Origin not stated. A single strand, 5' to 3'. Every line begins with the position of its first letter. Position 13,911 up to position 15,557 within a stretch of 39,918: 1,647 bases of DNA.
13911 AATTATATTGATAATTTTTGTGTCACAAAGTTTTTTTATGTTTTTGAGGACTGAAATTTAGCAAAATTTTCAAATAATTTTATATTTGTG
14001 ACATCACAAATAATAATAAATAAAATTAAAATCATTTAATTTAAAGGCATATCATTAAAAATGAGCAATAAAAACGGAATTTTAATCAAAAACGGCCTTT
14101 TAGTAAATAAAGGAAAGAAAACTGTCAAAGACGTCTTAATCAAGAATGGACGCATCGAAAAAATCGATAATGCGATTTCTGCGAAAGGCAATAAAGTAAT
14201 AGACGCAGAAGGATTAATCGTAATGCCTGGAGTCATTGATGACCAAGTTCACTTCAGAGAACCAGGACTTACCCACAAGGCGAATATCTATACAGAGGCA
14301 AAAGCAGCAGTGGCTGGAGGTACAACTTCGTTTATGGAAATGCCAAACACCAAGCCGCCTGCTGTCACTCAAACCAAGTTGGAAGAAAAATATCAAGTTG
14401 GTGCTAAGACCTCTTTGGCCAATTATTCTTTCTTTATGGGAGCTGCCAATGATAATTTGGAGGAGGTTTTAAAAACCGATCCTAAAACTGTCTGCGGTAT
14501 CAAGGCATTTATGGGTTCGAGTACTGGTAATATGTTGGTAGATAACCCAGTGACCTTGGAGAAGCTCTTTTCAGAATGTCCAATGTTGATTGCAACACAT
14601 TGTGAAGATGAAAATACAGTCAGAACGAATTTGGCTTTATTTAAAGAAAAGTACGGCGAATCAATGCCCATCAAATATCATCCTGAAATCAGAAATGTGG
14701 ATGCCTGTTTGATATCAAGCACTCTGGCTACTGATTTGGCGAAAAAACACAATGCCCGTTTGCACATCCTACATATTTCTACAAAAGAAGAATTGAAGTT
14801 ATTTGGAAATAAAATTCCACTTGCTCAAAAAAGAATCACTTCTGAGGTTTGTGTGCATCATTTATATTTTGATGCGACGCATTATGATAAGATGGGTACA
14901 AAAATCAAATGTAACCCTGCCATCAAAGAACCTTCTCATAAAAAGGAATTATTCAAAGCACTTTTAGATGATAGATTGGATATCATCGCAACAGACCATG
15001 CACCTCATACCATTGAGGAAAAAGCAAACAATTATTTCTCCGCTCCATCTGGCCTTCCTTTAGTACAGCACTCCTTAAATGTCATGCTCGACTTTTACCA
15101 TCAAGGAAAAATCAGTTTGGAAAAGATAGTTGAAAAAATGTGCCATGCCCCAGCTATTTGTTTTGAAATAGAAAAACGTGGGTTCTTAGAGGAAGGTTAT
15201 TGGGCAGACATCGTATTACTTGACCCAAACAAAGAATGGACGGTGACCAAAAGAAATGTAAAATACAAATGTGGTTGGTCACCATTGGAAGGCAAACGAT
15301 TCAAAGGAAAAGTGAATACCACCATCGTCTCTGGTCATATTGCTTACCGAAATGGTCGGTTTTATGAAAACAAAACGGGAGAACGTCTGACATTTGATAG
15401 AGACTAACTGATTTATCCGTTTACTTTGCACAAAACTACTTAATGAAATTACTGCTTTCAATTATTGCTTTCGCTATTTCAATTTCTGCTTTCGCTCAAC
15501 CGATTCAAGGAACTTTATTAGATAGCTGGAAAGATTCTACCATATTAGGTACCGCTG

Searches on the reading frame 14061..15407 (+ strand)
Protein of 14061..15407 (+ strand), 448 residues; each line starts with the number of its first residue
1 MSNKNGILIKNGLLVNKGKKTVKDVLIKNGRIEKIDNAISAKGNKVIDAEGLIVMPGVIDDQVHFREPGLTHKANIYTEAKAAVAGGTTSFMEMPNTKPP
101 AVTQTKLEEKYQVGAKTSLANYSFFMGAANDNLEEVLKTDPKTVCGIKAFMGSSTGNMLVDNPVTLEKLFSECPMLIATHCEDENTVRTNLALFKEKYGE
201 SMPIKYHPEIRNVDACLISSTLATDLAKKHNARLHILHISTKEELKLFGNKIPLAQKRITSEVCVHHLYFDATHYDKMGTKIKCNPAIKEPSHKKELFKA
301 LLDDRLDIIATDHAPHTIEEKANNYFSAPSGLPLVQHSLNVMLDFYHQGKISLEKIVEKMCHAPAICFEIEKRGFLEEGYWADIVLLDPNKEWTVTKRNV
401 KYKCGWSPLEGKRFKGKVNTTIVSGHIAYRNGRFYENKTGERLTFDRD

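Call 11: search_protein_families(library=pfam, proteins=[window:14061-15407:+])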
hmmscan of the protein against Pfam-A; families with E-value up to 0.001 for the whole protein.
window:14061-15407:+ (448 aa): 2 families
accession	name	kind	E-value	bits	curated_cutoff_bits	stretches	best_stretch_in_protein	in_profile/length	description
PF01979.26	Amidohydro_1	-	3.7e-17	63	25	1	53-427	1-344/345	Amidohydrolase family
PF07969.17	Amidohydro_3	-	2.4e-08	34.4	29.7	1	349-429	405-472/472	Amidohydrolase family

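Call 13: find_related_loci(query=window:14061-15407:+, collection=genome_contigs, flank=6000)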
Query window:14061-15407:+ (448 aa) in genome_contigs; peptide patterns used: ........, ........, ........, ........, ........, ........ (x = any residue, [..] = any of these).
600 stretches matched a pattern (row limit reached: there are more); 593 encode a relative of the query (tblastn E <= 1e-3); the best 80 are kept; 80 distinct loci.
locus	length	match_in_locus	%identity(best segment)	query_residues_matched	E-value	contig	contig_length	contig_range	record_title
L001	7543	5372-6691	70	6-445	0e+0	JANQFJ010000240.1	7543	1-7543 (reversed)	MAG: Saprospiraceae bacterium isolate PL23a_bin.82 k99_1630449, whole genome shotgun sequence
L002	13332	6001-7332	70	3-446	0e+0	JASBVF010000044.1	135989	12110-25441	MAG: Bacteroidota bacterium isolate BWSM_97 k141_690758, whole genome shotgun sequence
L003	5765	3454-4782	70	5-447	0e+0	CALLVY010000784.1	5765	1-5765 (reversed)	MAG: uncultured Saprospiraceae bacterium isolate R3_Bin_METABAT__216_sub genome assembly, contig: c_000001090305, whole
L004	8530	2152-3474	70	6-446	0e+0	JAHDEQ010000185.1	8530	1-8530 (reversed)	MAG: Saprospiraceae bacterium isolate MAG-185 RZ_23186, whole genome shotgun sequence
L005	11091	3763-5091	69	5-447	0e+0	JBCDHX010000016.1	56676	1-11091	MAG: Bacteroidota bacterium isolate P01_H01_bin.166 k141_3480418_length_56676_cov_14.9935, whole genome shotgun sequence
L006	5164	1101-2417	70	7-445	0e+0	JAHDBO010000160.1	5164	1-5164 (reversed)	MAG: Saprospiraceae bacterium isolate MAG-112 RZ_42573, whole genome shotgun sequence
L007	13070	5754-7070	69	7-445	0e+0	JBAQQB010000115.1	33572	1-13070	MAG: Saprospiraceae bacterium isolate MFD03278_ilm_asm_bin14 k127_37305, whole genome shotgun sequence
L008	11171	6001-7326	69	7-448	0e+0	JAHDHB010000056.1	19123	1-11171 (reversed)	MAG: Saprospiraceae bacterium isolate MAG-6 RZ_8125, whole genome shotgun sequence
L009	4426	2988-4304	68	7-445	0e+0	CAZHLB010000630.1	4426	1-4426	MAG TPA_asm: uncultured Saprospiraceae bacterium isolate binchicken_co248_181 genome assembly, contig: NODE_37744_length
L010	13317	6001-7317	69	7-445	0e+0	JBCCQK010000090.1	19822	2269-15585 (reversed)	MAG: Bacteroidota bacterium isolate P01_D01_bin.150 k141_1951638_length_19822_cov_9.0000, whole genome shotgun sequence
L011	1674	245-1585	68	1-447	0e+0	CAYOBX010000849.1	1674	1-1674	MAG TPA_asm: uncultured Saprospiraceae bacterium isolate SRP065251_co1_50 genome assembly, contig: NODE_51917_length_167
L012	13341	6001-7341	65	1-447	0e+0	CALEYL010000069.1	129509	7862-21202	MAG TPA_asm: uncultured Saprospiraceae bacterium isolate SRR6227243_bin.63_CONCOCT_v1.1_MAG genome assembly, contig: ERZ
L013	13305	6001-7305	70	7-441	0e+0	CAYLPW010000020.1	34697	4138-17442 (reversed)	MAG TPA_asm: uncultured Saprospiraceae bacterium isolate SRP063590_co1_204 genome assembly, contig: NODE_1101_length_346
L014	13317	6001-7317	68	7-445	0e+0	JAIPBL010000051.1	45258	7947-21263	MAG: Saprospiraceae bacterium isolate Tobar13m-G26 Tobar13m-20mill-C173, whole genome shotgun sequence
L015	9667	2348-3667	65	7-446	0e+0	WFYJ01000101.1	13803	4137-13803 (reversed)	MAG: Saprospiraceae bacterium isolate S141_9 k151_205617, whole genome shotgun sequence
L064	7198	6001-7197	68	7-405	0e+0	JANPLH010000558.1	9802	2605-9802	MAG: Saprospiraceae bacterium isolate VAR_61_concoct_332 VAR_61_k141_1818335, whole genome shotgun sequence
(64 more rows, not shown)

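Call 15: find_encoding_contigs(protein=window:14061-15407:+, flank=10000, max_places=10)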
Protein window:14061-15407:+ (448 aa): no gene with exactly this product is on record in the collection.
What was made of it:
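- Tried and rejected: Exact look-up of the window's own pyrC protein was not on record (call 15).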

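Call 17: find_related_loci(query=window:14061-15407:+, collection=metagenome_contigs, flank=5000)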
Query window:14061-15407:+ (448 aa) in metagenome_contigs; peptide patterns used: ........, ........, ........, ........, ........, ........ (x = any residue, [..] = any of these).
600 stretches matched a pattern (row limit reached: there are more); 590 encode a relative of the query (tblastn E <= 1e-3); the best 80 are kept; 80 distinct loci.
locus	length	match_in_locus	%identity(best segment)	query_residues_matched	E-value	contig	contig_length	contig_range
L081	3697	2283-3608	72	6-447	0e+0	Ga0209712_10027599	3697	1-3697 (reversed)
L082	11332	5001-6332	68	5-448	0e+0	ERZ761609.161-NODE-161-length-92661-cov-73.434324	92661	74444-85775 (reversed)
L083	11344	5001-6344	68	1-448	0e+0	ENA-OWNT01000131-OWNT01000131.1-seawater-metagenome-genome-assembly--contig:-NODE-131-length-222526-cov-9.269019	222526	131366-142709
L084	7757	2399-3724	70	6-447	0e+0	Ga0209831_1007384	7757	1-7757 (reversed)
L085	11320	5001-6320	70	6-445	0e+0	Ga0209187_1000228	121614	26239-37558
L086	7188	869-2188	68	7-446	0e+0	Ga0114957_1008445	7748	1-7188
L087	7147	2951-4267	68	7-445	0e+0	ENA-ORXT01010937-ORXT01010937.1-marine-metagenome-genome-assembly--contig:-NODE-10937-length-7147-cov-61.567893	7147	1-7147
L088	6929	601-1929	65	5-447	0e+0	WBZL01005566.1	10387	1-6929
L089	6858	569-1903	67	1-445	0e+0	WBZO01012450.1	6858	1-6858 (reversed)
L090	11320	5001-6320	69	8-447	0e+0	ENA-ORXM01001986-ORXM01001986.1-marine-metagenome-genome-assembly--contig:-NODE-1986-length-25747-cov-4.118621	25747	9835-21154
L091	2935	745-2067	67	7-447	0e+0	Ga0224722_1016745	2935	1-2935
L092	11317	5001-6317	67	7-445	0e+0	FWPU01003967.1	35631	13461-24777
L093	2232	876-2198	66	7-447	0e+0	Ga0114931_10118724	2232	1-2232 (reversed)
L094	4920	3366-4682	66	7-445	0e+0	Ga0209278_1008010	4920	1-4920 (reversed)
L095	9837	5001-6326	65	5-446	0e+0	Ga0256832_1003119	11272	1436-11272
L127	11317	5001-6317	62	7-446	0e+0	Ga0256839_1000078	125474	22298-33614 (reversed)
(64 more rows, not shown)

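Call 27: search_protein_families(library=pfam, proteins=[L127:3300-4292:-, L002:3724-4722:-, L015:634-1734:-, L002:2024-3235:-, L127:1778-2902:-, L014:2144-3007:-, L064:1771-2490:-])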
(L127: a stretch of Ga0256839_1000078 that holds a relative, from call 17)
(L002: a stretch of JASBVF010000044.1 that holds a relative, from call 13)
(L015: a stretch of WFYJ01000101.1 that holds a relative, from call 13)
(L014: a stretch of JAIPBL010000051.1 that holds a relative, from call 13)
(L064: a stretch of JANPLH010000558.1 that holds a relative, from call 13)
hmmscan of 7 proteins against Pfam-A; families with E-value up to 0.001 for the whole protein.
L127:3300-4292:- (330 aa): 2 families
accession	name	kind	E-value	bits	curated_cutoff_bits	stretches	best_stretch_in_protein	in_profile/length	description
PF02415.23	Chlam_PMP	-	6e-14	51.1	20.6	0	268-284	1-17/19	Chlamydia polymorphic membrane protein (Chlamydia_PMP) repeat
PF13229.12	Beta_helix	-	9e-08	32.3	25.9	1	159-292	23-125/158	Right handed beta helix region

L002:3724-4722:- (332 aa): 1 family
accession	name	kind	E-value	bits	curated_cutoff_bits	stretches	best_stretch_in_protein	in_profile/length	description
PF02415.23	Chlam_PMP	-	2.3e-10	40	20.6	0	179-194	1-17/19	Chlamydia polymorphic membrane protein (Chlamydia_PMP) repeat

L015:634-1734:- (366 aa): 2 families
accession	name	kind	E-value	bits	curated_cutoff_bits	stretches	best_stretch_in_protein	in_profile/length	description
PF02415.23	Chlam_PMP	-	1.2e-09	37.9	20.6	0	305-320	2-17/19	Chlamydia polymorphic membrane protein (Chlamydia_PMP) repeat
PF13229.12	Beta_helix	-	1.4e-06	28.4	25.9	1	195-341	23-138/158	Right handed beta helix region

L002:2024-3235:- (403 aa): 5 families
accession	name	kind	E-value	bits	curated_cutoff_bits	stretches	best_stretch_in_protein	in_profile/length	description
PF02222.28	ATP-grasp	-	7.3e-46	156.5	27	1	133-309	2-179/179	ATP-grasp domain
PF22660.2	RS_preATP-grasp-like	-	1.1e-26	93.5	27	1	28-124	2-97/98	Ribonucleotide synthetase preATP-grasp domain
PF17769.7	PurK_C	-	1.9e-18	66.4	22.6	1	330-390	1-55/56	Phosphoribosylaminoimidazole carboxylase C-terminal domain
PF07478.18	Dala_Dala_lig_C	-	6.5e-06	26.2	24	1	158-293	31-176/204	D-ala D-ala ligase C-terminus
PF21244.3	PurT_C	-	2.2e-05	24.3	26.7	1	345-397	15-66/68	PurT, C-terminal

L127:1778-2902:- (374 aa): 1 family
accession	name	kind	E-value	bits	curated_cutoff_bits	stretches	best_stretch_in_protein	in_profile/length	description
PF00144.29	Beta-lactamase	-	2.1e-19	70.3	27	1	42-354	2-312/329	Beta-lactamase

L014:2144-3007:- (287 aa): 2 families
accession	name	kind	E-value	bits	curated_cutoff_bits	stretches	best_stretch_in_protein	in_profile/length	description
PF03881.20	Fructosamin_kin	-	1.2e-84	284.4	22.4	1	10-286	9-285/288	Fructosamine kinase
PF01636.29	APH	-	2.2e-10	41.1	23.2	1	21-246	2-229/239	Phosphotransferase enzyme family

L064:1771-2490:- (239 aa): 1 family
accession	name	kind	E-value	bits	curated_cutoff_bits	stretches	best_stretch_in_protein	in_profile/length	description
PF14808.11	TMEM164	-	8.5e-50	169.7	25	1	16-226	2-216/217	TMEM164 family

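Call 39: find_homologous_proteins(query=window:14061-15407:+, max_evalue=1e-100)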
Query window:14061-15407:+ (448 aa): 8000 proteins with E <= 1e-100 among 8000 candidates; the best 120 are listed.
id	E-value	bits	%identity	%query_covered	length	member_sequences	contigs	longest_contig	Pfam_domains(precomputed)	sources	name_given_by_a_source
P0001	0.0e+0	1029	100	100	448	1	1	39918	PF07969.18,PF12890.14,PF01979.27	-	-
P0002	5.8e-295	996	97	100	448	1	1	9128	PF07969.18,PF12890.14,PF01979.27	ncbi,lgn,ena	-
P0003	3.9e-294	993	96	100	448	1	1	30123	PF07969.18,PF12890.14,PF01979.27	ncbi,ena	-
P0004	4.5e-294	993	96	100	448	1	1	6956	PF07969.18,PF12890.14,PF01979.27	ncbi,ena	-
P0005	1.8e-290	981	95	100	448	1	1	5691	PF07969.18,PF12890.14,PF01979.27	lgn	-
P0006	1.3e-289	978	94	100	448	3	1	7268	PF07969.18,PF12890.14,PF01979.27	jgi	-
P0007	1.3e-269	912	88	100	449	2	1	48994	PF07969.18,PF12890.14,PF01979.27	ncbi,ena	-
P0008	4.2e-269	911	88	100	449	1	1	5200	PF07969.18,PF12890.14,PF01979.27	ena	-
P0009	5.3e-245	831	80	100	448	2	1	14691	PF07969.18,PF12890.14,PF01979.27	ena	-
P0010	3.7e-238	809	78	98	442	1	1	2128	PF07969.18,PF12890.14,PF01979.27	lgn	-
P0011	2.8e-237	806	78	98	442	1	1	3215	PF07969.18,PF12890.14,PF01979.27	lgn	-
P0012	9.8e-237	804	77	98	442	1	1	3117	PF12890.14,PF01979.27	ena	-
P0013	1.3e-235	800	78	98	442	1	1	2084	PF12890.14,PF01979.27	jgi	-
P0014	9.9e-222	755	74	98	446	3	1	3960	PF12890.14,PF01979.27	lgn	-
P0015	1.0e-220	751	73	98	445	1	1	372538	PF07969.18,PF01979.27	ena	-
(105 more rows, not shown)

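Call 40: find_encoding_contigs(protein=P0002, flank=6000, max_places=2)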
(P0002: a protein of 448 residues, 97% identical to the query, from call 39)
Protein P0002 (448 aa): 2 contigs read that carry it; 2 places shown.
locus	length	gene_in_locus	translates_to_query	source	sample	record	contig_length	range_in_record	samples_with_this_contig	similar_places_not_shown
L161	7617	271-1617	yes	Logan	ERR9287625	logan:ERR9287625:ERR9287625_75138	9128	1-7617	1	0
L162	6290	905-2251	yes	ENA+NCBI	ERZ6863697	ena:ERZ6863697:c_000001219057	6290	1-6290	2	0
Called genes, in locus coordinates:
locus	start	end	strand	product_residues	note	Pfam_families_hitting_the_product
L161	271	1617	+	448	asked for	PF01979:Amidohydro_1, PF07969:Amidohydro_3 (faint), PF12890:DHOase (weak)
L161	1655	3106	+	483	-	PF08309:LVIVD (faint), PF18962:Por_Secre_tail (weak)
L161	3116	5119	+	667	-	PF14121:Porin_10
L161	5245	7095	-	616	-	PF03485:Arg_tRNA_synt_N, PF00750:tRNA-synt_1d, PF05746:DALR_1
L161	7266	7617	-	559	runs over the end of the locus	PF02225:PA, PF18962:Por_Secre_tail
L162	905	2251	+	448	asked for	PF01979:Amidohydro_1, PF07969:Amidohydro_3 (faint), PF12890:DHOase (weak)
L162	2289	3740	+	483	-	PF08309:LVIVD (faint), PF18962:Por_Secre_tail (weak)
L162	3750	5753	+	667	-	PF14121:Porin_10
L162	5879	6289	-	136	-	?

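Call 41: find_encoding_contigs(protein=P0003, flank=6000, max_places=2)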
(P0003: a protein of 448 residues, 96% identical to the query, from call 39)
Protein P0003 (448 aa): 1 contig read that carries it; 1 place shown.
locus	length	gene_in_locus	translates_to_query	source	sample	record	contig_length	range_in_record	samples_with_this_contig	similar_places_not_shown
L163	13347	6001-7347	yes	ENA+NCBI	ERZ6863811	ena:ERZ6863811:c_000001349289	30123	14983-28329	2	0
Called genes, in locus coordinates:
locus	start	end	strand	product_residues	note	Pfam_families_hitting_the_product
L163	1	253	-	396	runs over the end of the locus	-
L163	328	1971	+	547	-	PF00211:Guanylate_cyc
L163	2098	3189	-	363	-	PF03631:Virul_fac_BrkB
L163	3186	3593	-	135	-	PF01643:Acyl-ACP_TE (weak), PF13279:4HBT_2, PF03061:4HBT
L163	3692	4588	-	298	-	PF01596:Methyltransf_3, PF13578:Methyltransf_24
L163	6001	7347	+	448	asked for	PF01979:Amidohydro_1, PF07969:Amidohydro_3 (faint), PF12890:DHOase (weak)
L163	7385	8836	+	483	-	PF08309:LVIVD (faint), PF18962:Por_Secre_tail (weak)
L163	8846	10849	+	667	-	PF14121:Porin_10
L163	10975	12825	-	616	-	PF03485:Arg_tRNA_synt_N, PF00750:tRNA-synt_1d, PF05746:DALR_1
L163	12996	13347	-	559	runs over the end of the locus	PF02225:PA, PF18962:Por_Secre_tail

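Call 42: find_encoding_contigs(protein=P0007, flank=6000, max_places=2)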
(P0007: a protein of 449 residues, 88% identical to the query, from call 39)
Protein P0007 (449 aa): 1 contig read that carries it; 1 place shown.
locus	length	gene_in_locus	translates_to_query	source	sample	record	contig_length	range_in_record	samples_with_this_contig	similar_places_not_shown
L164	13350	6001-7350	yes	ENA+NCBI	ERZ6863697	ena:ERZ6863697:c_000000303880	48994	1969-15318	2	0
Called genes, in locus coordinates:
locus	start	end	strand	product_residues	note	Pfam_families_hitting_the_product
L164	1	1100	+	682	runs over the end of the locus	PF07584:BatA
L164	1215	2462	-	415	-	PF01520:Amidase_3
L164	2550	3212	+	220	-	PF03379:CcmB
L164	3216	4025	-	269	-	PF01596:Methyltransf_3, PF13578:Methyltransf_24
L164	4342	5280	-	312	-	PF02415:Chlam_PMP (faint)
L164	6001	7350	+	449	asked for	PF01979:Amidohydro_1, PF07969:Amidohydro_3 (faint), PF12890:DHOase (weak)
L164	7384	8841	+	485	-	PF08309:LVIVD (faint), PF18962:Por_Secre_tail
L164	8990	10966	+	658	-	PF14121:Porin_10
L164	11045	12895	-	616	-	PF03485:Arg_tRNA_synt_N, PF00750:tRNA-synt_1d, PF05746:DALR_1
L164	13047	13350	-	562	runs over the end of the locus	PF02225:PA, PF18962:Por_Secre_tail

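Call 43: find_encoding_contigs(protein=P0009, flank=6000, max_places=2)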
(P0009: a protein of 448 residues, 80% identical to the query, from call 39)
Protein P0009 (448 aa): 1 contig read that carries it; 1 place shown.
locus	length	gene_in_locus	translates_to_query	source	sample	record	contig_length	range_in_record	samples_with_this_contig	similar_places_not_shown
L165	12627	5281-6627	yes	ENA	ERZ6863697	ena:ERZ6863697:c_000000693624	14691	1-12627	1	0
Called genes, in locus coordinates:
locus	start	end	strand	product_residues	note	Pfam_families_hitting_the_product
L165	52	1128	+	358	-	PF01610:DDE_Tnp_ISL3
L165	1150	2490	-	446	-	-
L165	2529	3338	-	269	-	PF01596:Methyltransf_3, PF13578:Methyltransf_24, PF05711:TylF (weak)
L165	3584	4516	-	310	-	PF02415:Chlam_PMP (faint)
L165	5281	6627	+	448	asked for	PF01979:Amidohydro_1, PF12890:DHOase (weak), PF07969:Amidohydro_3 (weak)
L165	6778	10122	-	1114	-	PF01839:FG-GAP (faint), PF13517:FG-GAP_3, PF07593:UnbV_ASPIC, PF13517:FG-GAP_3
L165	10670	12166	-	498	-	PF07980:SusD_RagB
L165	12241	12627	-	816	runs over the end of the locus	?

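Call 67: find_encoding_contigs(protein=P0006, flank=6000, max_places=2)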
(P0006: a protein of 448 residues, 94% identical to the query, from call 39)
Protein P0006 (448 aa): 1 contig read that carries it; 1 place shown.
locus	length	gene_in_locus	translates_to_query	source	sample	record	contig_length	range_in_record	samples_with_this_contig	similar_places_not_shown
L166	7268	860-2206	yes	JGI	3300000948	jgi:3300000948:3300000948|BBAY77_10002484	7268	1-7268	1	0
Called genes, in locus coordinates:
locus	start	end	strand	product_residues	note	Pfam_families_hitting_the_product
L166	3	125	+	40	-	?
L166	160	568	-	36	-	-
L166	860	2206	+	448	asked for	PF01979:Amidohydro_1, PF07969:Amidohydro_3 (faint), PF12890:DHOase (weak)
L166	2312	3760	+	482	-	PF18962:Por_Secre_tail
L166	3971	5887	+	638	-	PF14121:Porin_10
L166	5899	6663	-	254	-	PF12679:ABC2_membrane_2 (weak), PF12730:ABC2_membrane_4, PF10920:DUF2705 (weak)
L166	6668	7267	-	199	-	?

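Call 68: find_encoding_contigs(protein=P0005, flank=6000, max_places=2)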
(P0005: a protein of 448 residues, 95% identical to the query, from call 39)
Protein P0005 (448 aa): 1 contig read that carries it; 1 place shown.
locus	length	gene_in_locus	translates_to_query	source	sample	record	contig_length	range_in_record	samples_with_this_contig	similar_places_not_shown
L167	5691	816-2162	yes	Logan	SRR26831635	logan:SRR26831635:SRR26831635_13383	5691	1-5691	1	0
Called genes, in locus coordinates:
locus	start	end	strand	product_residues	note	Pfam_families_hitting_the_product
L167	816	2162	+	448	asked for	PF01979:Amidohydro_1, PF07969:Amidohydro_3 (faint), PF12890:DHOase (weak)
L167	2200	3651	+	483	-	PF08309:LVIVD (faint), PF18962:Por_Secre_tail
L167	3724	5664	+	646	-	PF14121:Porin_10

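Call 69: find_encoding_contigs(protein=P0004, flank=6000, max_places=2)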
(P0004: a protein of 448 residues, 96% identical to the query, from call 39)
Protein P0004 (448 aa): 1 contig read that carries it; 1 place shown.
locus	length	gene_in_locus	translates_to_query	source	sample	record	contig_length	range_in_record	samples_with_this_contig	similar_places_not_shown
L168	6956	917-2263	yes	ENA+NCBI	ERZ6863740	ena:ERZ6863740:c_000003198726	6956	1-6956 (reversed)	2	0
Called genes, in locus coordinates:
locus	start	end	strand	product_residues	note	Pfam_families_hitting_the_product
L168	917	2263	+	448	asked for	PF01979:Amidohydro_1, PF07969:Amidohydro_3 (faint), PF12890:DHOase (weak)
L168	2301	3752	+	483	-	PF08309:LVIVD (faint), PF18962:Por_Secre_tail (weak)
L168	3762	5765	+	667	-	PF14121:Porin_10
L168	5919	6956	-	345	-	?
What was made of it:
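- Assemblies of relatives break in the array (calls 40, 67-69).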

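Call 70: find_encoding_contigs(protein=P0008, flank=6000, max_places=2)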
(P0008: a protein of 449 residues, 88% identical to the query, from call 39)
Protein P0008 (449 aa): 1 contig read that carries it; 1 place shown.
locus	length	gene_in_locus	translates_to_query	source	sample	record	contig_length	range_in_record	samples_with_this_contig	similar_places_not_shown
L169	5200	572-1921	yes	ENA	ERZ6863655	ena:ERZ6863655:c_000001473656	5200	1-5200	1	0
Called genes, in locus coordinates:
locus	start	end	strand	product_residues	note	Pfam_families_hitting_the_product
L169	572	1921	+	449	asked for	PF01979:Amidohydro_1, PF07969:Amidohydro_3 (faint), PF12890:DHOase (weak)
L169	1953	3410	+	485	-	PF08309:LVIVD (faint), PF18962:Por_Secre_tail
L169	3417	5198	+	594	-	?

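Call 77: find_homologous_proteins(query=L164:4342-5280:-, max_evalue=1e-20)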
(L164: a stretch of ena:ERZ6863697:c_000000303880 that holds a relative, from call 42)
Query L164:4342-5280:- (312 aa): 170 proteins with E <= 1e-20 among 1415 candidates; the best 120 are listed.
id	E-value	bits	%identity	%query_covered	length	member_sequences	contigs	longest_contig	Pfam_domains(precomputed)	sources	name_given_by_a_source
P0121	8.5e-207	704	100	100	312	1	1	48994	PF02415.24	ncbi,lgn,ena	-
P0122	4.4e-184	629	89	100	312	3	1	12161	PF02415.24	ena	-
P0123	2.4e-131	456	65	100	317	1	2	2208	PF02415.24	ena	-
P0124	5.0e-88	314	49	99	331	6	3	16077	PF02415.24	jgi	jgi:Chlamydia polymorphic membrane protein (Chlamydia_PMP) repeat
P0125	1.3e-87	312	52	94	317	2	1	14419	PF02415.24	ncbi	-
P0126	1.4e-87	312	49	99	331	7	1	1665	PF13229.13,PF02415.24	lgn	-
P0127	2.3e-87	312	49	93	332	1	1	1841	PF02415.24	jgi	jgi:hypothetical protein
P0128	5.3e-86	307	51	91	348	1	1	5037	PF02415.24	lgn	-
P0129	5.1e-85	304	47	99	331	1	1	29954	PF02415.24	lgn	-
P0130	7.2e-84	300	47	90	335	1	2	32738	PF02415.24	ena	-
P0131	1.4e-83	299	46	99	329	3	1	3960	-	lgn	-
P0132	2.6e-83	298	47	99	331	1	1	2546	PF02415.24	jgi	jgi:Chlamydia polymorphic membrane protein (Chlamydia_PMP) repeat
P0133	3.5e-83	298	48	96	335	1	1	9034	-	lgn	-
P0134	4.7e-83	297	50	91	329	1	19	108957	PF02415.24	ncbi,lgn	-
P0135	1.5e-82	296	51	91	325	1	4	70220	PF02415.24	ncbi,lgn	-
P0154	2.4e-75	272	45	96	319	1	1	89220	PF02415.24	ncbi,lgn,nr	ncbi:MAG: hypothetical protein GYB31_12445 [Bacteroidetes bacterium]|nr:hypothetical protein [Bacter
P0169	1.1e-66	244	43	91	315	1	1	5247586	PF13229.13,PF02415.24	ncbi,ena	-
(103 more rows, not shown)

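Call 78: find_encoding_contigs(protein=P0134, flank=3500, max_places=4)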
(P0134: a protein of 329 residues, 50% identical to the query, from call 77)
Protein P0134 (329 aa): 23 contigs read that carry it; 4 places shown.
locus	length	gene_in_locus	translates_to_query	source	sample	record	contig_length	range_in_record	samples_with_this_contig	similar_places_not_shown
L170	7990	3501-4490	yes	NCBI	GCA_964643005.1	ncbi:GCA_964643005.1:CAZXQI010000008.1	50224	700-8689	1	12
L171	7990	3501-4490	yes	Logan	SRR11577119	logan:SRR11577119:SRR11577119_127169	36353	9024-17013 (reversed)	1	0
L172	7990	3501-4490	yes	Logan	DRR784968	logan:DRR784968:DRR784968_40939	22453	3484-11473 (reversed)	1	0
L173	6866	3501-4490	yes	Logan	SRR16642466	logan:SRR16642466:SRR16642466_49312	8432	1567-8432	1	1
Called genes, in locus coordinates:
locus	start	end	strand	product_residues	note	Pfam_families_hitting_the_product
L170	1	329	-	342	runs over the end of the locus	?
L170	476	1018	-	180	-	PF08534:Redoxin, PF00578:AhpC-TSA, PF00085:Thioredoxin (weak), PF13905:Thioredoxin_8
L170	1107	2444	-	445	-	PF01979:Amidohydro_1, PF12890:DHOase (faint)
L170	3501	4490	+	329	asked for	PF02415:Chlam_PMP (faint)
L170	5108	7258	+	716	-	PF14520:HHH_5 (faint), PF22745:Nlig-Ia, PF01653:DNA_ligase_aden, PF03120:OB_DNA_ligase, PF03119:DNA_ligase_ZBD, PF12826:HHH_2, PF00533:BRCT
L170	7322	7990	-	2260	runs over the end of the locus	PF00801:PKD (weak), PF18911:PKD_4, PF00801:PKD (weak), PF18911:PKD_4, PF00801:PKD (weak), PF18911:PKD_4, PF17210:SdrD_B (weak), PF13585:CHU_C, +4 more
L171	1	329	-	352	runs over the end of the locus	-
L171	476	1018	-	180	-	PF08534:Redoxin, PF00578:AhpC-TSA, PF00085:Thioredoxin (weak), PF13905:Thioredoxin_8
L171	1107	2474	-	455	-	PF01979:Amidohydro_1, PF12890:DHOase (faint)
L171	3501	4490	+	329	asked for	PF02415:Chlam_PMP (faint)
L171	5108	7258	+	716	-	PF14520:HHH_5 (faint), PF22745:Nlig-Ia, PF01653:DNA_ligase_aden, PF03120:OB_DNA_ligase, PF03119:DNA_ligase_ZBD, PF12826:HHH_2, PF00533:BRCT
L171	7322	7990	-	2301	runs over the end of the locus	PF00801:PKD (weak), PF18911:PKD_4, PF00801:PKD (weak), PF18911:PKD_4, PF00801:PKD (weak), PF18911:PKD_4, PF17210:SdrD_B (weak), PF13585:CHU_C, +4 more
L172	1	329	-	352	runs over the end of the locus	-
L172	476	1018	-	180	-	PF08534:Redoxin, PF00578:AhpC-TSA, PF00085:Thioredoxin (weak), PF13905:Thioredoxin_8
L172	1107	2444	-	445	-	PF01979:Amidohydro_1, PF12890:DHOase (faint)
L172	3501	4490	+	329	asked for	PF02415:Chlam_PMP (faint)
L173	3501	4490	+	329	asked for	PF02415:Chlam_PMP (faint)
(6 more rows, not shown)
